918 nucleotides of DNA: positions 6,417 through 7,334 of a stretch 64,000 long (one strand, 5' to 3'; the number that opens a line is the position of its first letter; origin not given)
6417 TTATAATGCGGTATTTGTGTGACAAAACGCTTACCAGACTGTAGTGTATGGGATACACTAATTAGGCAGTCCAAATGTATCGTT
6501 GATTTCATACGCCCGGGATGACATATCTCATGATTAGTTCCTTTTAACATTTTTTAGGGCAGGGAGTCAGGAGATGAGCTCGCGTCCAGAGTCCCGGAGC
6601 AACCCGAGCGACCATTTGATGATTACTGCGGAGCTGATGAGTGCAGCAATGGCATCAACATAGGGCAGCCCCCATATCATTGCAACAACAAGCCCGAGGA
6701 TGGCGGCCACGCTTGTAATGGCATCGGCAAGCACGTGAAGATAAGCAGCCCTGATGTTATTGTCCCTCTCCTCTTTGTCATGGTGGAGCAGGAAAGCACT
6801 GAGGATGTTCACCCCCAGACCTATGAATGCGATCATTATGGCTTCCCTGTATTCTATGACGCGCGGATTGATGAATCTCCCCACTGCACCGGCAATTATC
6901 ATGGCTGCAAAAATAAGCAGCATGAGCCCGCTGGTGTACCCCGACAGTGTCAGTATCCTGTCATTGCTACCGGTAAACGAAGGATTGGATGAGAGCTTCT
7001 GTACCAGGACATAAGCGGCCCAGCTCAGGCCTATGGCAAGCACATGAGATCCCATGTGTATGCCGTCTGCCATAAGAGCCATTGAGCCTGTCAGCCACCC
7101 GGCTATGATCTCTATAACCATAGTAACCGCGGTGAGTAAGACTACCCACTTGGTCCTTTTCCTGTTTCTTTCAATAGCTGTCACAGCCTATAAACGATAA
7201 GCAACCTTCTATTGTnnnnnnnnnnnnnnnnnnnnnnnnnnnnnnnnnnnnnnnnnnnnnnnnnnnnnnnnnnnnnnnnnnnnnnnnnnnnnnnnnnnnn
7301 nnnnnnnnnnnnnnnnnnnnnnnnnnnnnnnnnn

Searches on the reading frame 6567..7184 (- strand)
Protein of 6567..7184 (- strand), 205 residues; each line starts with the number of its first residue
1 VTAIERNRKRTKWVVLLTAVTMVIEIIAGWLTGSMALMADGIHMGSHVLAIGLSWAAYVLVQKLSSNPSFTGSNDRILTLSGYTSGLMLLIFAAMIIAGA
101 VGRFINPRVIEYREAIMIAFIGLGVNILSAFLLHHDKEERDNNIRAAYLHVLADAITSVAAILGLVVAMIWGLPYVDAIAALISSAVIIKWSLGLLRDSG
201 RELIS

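Call 23: search_protein_families(library=pfam, proteins=[window:6567-7184:-], max_evalue=0.001)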
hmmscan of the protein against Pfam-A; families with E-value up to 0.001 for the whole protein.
window:6567-7184:- (205 aa): 2 families
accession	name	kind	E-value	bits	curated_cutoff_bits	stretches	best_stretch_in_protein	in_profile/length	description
PF01545.26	Cation_efflux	-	2.3e-33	116.1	26.6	1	15-204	5-198/198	Cation efflux family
PF09323.15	DUF1980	-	0.00019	22.2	25.9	0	87-173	9-92/110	DUF1980 N-terminal domain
